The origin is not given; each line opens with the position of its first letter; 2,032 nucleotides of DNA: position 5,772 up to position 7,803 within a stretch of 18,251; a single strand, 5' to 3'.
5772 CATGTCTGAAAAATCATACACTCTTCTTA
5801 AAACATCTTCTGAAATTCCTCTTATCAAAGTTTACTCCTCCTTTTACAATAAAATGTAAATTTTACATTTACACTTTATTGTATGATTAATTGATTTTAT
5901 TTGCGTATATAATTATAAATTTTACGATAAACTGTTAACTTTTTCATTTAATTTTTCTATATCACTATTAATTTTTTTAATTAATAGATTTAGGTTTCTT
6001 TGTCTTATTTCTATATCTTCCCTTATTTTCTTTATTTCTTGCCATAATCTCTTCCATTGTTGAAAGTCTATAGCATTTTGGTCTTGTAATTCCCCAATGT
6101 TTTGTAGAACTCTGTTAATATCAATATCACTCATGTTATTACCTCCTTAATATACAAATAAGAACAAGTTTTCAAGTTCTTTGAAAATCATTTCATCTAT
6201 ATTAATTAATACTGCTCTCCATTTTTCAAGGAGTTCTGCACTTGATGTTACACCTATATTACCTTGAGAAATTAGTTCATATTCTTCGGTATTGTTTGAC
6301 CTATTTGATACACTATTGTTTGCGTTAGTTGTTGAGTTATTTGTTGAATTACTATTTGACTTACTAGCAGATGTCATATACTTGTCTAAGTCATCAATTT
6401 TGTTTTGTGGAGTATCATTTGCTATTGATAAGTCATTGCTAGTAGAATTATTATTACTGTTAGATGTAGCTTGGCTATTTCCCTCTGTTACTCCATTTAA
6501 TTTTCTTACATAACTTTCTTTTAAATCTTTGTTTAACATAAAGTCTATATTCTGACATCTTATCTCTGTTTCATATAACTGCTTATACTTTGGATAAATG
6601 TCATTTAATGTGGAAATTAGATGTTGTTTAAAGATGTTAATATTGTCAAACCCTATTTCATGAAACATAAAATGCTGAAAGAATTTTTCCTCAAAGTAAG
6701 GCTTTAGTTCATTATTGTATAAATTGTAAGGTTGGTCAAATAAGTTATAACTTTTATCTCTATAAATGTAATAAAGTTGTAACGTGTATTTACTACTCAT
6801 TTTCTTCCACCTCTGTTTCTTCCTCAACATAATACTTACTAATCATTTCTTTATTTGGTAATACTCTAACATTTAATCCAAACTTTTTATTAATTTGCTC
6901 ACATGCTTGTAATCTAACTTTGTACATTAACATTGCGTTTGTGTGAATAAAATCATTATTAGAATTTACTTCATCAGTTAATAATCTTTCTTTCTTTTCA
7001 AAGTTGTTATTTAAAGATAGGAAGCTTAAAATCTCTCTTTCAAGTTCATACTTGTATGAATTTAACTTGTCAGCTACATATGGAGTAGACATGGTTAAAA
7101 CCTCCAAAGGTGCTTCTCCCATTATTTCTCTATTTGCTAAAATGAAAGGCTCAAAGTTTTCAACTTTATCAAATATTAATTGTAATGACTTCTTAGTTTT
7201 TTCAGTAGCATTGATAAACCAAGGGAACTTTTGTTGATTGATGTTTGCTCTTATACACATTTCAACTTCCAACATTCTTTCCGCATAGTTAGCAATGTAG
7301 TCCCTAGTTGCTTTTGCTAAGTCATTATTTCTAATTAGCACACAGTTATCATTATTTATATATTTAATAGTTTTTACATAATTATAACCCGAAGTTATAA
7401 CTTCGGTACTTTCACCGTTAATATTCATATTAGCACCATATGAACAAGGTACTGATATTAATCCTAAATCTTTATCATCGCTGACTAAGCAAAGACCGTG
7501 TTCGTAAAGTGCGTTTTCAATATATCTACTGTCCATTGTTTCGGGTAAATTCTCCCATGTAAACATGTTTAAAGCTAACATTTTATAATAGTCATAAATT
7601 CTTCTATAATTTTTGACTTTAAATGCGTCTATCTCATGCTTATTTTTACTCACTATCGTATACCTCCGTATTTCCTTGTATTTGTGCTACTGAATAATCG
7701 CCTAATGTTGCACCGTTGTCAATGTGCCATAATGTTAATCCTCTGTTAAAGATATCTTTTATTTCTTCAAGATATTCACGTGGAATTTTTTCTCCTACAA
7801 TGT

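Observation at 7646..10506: Tail-knob gene split into two cistrons by a lysozyme and NlpC/P60 hydrolase cassette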

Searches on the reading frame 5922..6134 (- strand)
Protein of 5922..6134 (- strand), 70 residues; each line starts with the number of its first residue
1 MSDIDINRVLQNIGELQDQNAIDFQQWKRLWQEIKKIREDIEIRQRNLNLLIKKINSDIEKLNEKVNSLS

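Call 20: search_protein_families(library=pfam, proteins=[window:5922-6134:-], max_evalue=0.1)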
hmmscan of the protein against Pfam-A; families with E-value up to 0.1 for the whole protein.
window:5922-6134:- (70 aa): 1 family
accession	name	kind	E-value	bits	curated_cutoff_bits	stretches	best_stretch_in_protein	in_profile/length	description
PF04899.17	MbeD_MobD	-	0.02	15.5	21.6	1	9-70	8-69/70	MbeD/MobD like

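Call 21: search_protein_families(library=phrogs, proteins=[window:5922-6134:-], max_evalue=0.01)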
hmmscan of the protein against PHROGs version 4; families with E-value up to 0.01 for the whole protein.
window:5922-6134:- (70 aa): 0 families

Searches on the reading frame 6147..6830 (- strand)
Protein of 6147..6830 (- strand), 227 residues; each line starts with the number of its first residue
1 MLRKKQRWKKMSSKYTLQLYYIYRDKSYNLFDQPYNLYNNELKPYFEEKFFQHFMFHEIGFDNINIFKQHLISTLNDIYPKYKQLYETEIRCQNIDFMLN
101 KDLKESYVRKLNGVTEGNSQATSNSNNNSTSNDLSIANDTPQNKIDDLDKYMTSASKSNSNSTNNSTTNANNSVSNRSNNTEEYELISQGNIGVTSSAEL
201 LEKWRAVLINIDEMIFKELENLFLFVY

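Call 5: search_protein_families(library=pfam, proteins=[window:6147-6830:-], max_evalue=0.01)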
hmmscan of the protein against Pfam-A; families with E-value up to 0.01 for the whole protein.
window:6147-6830:- (227 aa): 0 families

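Call 6: search_protein_families(library=phrogs, proteins=[window:6147-6830:-], max_evalue=0.001)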
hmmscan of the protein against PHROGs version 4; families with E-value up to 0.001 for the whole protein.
window:6147-6830:- (227 aa): 2 families
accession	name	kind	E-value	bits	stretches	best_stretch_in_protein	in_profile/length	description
phrog_5472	-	tail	4.6e-36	125.5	1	25-227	34-264/264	lower collar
phrog_3225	-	connector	2.7e-24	87.4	1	29-227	48-263/263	adaptor Ad4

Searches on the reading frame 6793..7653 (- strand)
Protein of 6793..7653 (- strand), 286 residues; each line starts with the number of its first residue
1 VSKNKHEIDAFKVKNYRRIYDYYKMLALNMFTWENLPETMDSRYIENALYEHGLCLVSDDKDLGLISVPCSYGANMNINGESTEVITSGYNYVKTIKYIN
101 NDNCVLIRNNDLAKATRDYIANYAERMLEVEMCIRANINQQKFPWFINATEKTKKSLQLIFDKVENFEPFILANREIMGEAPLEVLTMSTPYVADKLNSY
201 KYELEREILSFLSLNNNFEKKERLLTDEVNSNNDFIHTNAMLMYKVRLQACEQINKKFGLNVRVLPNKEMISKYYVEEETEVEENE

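Call 5: search_protein_families(library=pfam, proteins=[window:6793-7653:-], max_evalue=0.01)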
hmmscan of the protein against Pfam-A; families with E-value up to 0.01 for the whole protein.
window:6793-7653:- (286 aa): 1 family
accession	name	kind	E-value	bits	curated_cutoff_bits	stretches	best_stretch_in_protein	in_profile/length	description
PF05352.17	Phage_connector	-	3.6e-51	174.7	25.6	1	12-270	12-280/281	Phage Connector (GP10)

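Call 6: search_protein_families(library=phrogs, proteins=[window:6793-7653:-], max_evalue=0.001)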
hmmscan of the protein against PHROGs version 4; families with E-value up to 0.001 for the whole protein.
window:6793-7653:- (286 aa): 1 family
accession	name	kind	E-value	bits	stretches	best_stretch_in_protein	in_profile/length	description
phrog_2038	-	connector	2.8e-61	208.6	1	15-284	24-306/314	upper collar connector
